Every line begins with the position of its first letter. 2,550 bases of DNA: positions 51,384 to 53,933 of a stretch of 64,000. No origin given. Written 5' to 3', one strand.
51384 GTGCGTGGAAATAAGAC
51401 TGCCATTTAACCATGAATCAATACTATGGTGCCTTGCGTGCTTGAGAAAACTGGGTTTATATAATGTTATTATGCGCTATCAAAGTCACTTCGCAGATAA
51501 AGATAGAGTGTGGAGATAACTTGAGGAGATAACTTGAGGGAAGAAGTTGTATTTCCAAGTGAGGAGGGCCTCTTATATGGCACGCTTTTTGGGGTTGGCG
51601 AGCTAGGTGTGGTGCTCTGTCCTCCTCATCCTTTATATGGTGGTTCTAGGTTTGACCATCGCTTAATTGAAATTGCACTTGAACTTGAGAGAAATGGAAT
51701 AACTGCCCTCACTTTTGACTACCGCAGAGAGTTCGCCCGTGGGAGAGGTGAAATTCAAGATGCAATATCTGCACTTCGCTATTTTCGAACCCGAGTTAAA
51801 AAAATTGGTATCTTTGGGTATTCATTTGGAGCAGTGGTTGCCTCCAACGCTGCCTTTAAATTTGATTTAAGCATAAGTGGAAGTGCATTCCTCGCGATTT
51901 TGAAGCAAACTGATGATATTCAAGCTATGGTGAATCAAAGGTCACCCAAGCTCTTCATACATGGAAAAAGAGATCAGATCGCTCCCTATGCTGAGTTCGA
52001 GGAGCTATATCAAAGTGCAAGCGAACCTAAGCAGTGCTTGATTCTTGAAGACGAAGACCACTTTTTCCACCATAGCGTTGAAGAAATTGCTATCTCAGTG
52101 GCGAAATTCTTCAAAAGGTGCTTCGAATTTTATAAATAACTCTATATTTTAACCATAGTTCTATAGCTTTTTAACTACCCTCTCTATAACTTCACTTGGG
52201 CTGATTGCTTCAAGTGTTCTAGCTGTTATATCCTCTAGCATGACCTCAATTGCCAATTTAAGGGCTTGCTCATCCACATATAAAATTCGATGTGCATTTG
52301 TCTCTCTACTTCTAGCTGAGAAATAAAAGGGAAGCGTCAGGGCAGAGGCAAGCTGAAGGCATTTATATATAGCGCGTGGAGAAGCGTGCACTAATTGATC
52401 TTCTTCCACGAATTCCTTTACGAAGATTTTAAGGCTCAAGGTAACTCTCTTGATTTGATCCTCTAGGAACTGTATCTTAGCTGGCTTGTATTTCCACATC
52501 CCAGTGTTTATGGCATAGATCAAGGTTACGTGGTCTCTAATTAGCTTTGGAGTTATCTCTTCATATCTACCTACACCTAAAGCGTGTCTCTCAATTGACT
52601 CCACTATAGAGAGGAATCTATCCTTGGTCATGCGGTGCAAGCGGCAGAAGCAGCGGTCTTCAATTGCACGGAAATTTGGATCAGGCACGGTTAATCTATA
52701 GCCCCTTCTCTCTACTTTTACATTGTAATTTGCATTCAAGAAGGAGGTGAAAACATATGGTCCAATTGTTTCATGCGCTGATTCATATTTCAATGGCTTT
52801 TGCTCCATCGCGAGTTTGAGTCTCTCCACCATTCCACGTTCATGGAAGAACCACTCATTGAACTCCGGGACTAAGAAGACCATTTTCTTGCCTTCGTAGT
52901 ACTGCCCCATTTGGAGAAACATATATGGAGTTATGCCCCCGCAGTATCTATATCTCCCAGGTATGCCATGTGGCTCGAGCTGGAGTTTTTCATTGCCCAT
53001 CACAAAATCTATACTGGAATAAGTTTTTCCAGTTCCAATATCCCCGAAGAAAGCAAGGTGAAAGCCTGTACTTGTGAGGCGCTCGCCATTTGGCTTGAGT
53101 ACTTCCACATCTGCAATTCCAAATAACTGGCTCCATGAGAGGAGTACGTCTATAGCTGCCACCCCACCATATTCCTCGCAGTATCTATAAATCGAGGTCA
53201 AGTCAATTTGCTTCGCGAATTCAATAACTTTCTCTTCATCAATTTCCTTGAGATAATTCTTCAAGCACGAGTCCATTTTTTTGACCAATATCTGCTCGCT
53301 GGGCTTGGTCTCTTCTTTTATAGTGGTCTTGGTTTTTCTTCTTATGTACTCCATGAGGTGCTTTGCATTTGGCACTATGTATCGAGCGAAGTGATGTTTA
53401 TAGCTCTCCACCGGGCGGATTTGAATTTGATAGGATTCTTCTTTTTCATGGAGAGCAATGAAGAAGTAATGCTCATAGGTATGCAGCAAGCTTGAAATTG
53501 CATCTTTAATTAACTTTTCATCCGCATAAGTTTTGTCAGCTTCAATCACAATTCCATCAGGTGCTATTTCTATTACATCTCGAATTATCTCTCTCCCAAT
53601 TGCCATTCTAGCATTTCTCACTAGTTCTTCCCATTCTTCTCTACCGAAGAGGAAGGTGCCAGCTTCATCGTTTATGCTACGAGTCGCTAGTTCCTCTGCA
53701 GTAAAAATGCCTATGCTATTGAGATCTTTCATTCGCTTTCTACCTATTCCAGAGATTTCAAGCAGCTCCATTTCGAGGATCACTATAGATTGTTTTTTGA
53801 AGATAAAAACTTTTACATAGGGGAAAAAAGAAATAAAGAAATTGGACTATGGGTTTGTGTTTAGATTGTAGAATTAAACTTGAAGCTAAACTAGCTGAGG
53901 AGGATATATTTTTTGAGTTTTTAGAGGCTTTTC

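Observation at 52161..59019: DNA-repair gene neighbourhood: HhH/P-loop protein – DNA ligase ⇄ LigD-PolDom – NreA-like – radical-SAM SPL-like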

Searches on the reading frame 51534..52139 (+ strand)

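Call 3: search_protein_families(library=pfam, proteins=[window:51534-52139:+], max_evalue=0.01)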
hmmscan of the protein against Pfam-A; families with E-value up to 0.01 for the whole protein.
window:51534-52139:+ (201 aa): 11 families
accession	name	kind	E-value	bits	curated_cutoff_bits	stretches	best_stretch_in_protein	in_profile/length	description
PF01738.24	DLH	-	1.4e-06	28.5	21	1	68-178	75-188/217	Dienelactone hydrolase family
PF12146.15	Hydrolase_4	-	2.9e-05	23.9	27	1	115-172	169-227/239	Serine aminopeptidase, S33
PF00326.27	Peptidase_S9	-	3.4e-05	23.9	22.6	0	128-197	134-210/213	Prolyl oligopeptidase family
PF03959.19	FSH1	-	7.9e-05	22.9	21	1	94-177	106-200/211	Serine hydrolase (FSH1)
PF02230.22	Abhydrolase_2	-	9.8e-05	22.7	23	1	87-181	103-201/217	Phospholipase/Carboxylesterase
PF12695.13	Abhydrolase_5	-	0.00014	22.2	27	1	87-176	55-140/164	Alpha/beta hydrolase family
PF20408.4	Abhydrolase_11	-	0.00015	22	27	1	76-181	66-170/193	Alpha/beta hydrolase domain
PF00561.26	Abhydrolase_1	-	0.0006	20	25.8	0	119-179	182-241/245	alpha/beta hydrolase fold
PF12740.14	PETase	-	0.0017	18.2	28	1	88-189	124-225/263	PET hydrolase-like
PF12697.13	Abhydrolase_6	-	0.002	19.3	26.3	0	37-116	11-93/217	Alpha/beta hydrolase family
PF20434.5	BD-FAE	-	0.0083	16.1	26.8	0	130-160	183-213/215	BD-FAE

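Call 4: search_protein_families(library=ncbifam, proteins=[window:51534-52139:+], max_evalue=0.01)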
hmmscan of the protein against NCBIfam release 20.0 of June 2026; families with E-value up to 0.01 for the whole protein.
window:51534-52139:+ (201 aa): 5 families
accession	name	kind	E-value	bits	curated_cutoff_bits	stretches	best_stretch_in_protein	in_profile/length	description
NF047920.1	lactonase_UilS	equivalog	0.00058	19.7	400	0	48-109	45-118/285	UilS family quorum-quenching N-acyl-homoserine lactonase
TIGR01738.1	bioH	equivalog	0.00087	19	206.95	1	119-176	171-227/245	pimeloyl-ACP methyl ester esterase BioH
NF041759.1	mac_hydro_EstT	equivalog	0.0037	16.5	450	0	135-182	219-265/278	macrolide hydrolase EstT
NF052610.1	macro_16_ester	equivalog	0.0051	16.2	420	0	124-181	210-267/281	alpha/beta fold macrolide esterase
TIGR01607.1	PST-A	paralog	0.0094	15.1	218.25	0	120-178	251-313/332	Plasmodium subtelomeric family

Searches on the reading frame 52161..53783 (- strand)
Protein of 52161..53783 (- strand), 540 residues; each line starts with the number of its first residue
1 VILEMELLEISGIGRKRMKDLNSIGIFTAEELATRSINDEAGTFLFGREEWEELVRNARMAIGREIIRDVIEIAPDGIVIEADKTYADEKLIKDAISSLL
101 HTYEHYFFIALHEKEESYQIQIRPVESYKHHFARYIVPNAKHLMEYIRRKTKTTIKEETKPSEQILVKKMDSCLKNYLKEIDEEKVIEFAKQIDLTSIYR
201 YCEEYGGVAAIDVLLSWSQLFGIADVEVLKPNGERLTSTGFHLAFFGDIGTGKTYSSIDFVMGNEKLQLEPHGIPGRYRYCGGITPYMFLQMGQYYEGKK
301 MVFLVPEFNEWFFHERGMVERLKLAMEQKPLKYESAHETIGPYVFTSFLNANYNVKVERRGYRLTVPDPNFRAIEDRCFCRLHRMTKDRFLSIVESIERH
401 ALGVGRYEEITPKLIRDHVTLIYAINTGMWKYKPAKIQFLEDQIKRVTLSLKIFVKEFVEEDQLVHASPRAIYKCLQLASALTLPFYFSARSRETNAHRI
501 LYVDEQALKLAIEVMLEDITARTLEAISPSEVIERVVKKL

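Call 3: search_protein_families(library=pfam, proteins=[window:52161-53783:-], max_evalue=0.01)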
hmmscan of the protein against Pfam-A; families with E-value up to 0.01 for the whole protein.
window:52161-53783:- (540 aa): 1 family
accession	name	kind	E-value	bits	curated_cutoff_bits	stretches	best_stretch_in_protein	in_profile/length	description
PF14520.12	HHH_5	-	0.00017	22.4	27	1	6-37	3-34/57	Helix-hairpin-helix domain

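Call 4: search_protein_families(library=ncbifam, proteins=[window:52161-53783:-], max_evalue=0.01)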
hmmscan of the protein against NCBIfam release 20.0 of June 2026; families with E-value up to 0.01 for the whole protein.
window:52161-53783:- (540 aa): 1 family
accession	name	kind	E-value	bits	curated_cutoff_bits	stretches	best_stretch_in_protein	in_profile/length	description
TIGR03491.1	TIGR03491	subfamily_domain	0.0017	17.4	97.45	1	5-67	212-274/462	TM0106 family RecB-like putative nuclease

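Call 27: find_homologous_proteins(query=window:52161-53783:-, max_evalue=0.001)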
Query window:52161-53783:- (540 aa): 74 proteins with E <= 0.001 among 8000 candidates.
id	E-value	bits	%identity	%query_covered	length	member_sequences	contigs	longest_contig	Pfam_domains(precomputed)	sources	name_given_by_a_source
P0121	0.0e+0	1144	93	99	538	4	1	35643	-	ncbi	ncbi:MAG: hypothetical protein QXL78_04525 [Methanocellales archaeon]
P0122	0.0e+0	1140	93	99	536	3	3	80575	-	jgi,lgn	jgi:hypothetical protein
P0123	0.0e+0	1064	87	99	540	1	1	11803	-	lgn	-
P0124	0.0e+0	1027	84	99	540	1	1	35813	-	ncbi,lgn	-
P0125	1.1e-238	811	66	99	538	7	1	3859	-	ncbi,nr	ncbi:MAG: hypothetical protein QMD78_04550 [Methanocellales archaeon]|nr:hypothetical protein [Metha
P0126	1.3e-229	781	63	99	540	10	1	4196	-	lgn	-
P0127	9.5e-225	765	61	100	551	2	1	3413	PF14520.13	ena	-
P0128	1.2e-222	758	61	99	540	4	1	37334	-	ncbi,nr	ncbi:MAG: hypothetical protein GKB99_01620 [Methanocellales archaeon]|nr:hypothetical protein [Metha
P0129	7.6e-89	317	36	99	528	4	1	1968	-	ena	-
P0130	4.1e-88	315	34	97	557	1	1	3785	-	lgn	-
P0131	6.2e-87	311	43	69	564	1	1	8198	-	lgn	-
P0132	7.7e-85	304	43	70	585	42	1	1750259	-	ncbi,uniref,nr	ncbi:hypothetical protein N186_07075 [Thermofilum adornatum]|uniref:MCM domain-containing protein n=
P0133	1.2e-82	297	39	74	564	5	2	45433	-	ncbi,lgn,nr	ncbi:hypothetical protein HYW99_02165 [Candidatus Woesearchaeota archaeon]|nr:hypothetical protein [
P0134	8.8e-82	294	40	69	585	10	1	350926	-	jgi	jgi:uncharacterized protein involved in tolerance to divalent cations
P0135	1.4e-79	286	39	69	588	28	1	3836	-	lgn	-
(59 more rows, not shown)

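Call 28: find_encoding_contigs(protein=P0128, flank=10000, max_places=2)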
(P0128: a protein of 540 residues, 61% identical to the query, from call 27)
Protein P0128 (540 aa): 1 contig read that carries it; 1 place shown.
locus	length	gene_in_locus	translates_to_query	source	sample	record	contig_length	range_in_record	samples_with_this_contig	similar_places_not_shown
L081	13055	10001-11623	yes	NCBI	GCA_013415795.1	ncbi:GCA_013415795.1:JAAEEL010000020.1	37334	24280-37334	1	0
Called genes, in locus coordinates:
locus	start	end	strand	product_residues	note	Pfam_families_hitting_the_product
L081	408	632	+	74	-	PF01423:LSM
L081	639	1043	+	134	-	-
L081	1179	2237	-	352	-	-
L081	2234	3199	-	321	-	PF01336:tRNA_anti-codon (weak), PF01966:HD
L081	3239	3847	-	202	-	PF00730:HhH-GPD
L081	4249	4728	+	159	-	PF20603:Bact_hydrolase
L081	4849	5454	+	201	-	PF01694:Rhomboid, PF08551:DUF1751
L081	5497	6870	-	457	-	PF14691:Fer4_20, PF01262:AlaDh_PNT_C (faint), PF13738:Pyr_redox_3 (faint), PF07992:Pyr_redox_2, PF13241:NAD_binding_7 (faint), PF13450:NAD_binding_8 (weak), PF00070:Pyr_redox (weak)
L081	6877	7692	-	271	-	PF10418:DHODB_Fe-S_bind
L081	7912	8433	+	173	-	PF01976:DUF116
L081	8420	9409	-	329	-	-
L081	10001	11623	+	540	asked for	-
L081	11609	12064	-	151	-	PF01750:HycI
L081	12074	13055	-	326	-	PF00586:AIRS, PF02769:AIRS_C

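Call 29: find_encoding_contigs(protein=P0132, flank=8000, max_places=2)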
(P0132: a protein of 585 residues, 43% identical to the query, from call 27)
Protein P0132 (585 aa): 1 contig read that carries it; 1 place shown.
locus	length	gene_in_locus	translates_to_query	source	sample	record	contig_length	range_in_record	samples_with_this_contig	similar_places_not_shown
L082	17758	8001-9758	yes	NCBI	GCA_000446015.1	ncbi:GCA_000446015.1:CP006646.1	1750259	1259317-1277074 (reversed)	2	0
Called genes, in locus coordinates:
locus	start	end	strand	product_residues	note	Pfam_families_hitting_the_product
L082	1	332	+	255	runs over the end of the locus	PF01209:Ubie_methyltran, PF02353:CMAS (weak), PF03848:TehB (weak), PF13489:Methyltransf_23, PF13847:Methyltransf_31, PF08241:Methyltransf_11, PF08242:Methyltransf_12, PF13649:Methyltransf_25, +2 more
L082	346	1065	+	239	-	PF01411:tRNA-synt_2c, PF07973:tRNA_SAD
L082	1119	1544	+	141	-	PF00892:EamA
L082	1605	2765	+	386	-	PF05559:DUF763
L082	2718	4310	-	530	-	PF01943:Polysacc_synt, PF13440:Polysacc_synt_3, PF01554:MatE (weak)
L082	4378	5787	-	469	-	PF14691:Fer4_20, PF00070:Pyr_redox (faint), PF01262:AlaDh_PNT_C (faint), PF01266:DAO (faint), PF07992:Pyr_redox_2, PF13738:Pyr_redox_3 (faint), PF13450:NAD_binding_8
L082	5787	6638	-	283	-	PF00175:NAD_binding_1 (weak), PF10418:DHODB_Fe-S_bind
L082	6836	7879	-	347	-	-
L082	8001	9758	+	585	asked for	-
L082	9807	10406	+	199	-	PF01914:MarC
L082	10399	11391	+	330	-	-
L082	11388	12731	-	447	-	PF12679:ABC2_membrane_2, PF12698:ABC2_membrane_3, PF12730:ABC2_membrane_4 (weak)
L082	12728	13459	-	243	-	PF00005:ABC_tran, PF13304:AAA_21 (faint)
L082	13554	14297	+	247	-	-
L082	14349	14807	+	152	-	-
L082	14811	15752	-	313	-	PF01073:3Beta_HSD, PF01370:Epimerase, PF02719:Polysacc_synt_2, PF04321:RmlD_sub_bind, PF05368:NmrA, PF13460:NAD_binding_10, PF16363:GDP_Man_Dehyd, PF07993:NAD_binding_4, +1 more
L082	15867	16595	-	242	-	-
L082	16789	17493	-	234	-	PF03009:GDPD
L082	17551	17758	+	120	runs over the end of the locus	PF25653:HMG-CoA_red_N, PF19906:CGDB (weak)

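Call 53: predict_structure(alignment_id=A2)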
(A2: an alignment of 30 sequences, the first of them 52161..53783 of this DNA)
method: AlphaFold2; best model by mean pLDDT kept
length: 540 residues; sequences in the alignment: 30
mean_pLDDT: 75.2   pTM: 0.64
mean pLDDT of the five models: 75.2, 70.2, 67.7, 66.1, 58.8
residues with pLDDT >= 90: 111; 70-90: 228; 50-70: 171; < 50: 30
segments of 3 or more residues with pLDDT < 50: 1-3, 152-161, 248-255, 335-339
pLDDT, mean of each block of 10 residues (from residue 1): 62 80 89 90 88 88 76 84 77 82 74 84 84 75 67 36 73 92 93 85 61 77 87 88 53 55 72 83 63 65 63 55 60 47 55 58 60 65 56 60 58 90 91 94 93 87 71 90 93 92 94 86 73 88
secondary structure, 60 per line:
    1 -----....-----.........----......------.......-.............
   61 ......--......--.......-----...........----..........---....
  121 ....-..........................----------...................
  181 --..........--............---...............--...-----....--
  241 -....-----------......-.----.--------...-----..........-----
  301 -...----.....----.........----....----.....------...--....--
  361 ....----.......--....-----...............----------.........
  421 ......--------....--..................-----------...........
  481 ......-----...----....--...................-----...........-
elements in order: H15-23 H29-33 H40-46 H48-66 E69-74 E77-83 H89-99 E107-113 E117-124 H126-151 H162-180 H183-192 H195-206 H210-224 E227-229 E235-238 E242-245 H257-262 E278-280 H286-295 E302-304 H309-313 H318-326 E331-334 E339-343 E350-352 E355-358 E361-364 H369-375 E378-381 H387-401 H412-426 E435-438 H441-458 H470-486 E492-494 E499-502 H505-523 H529-539
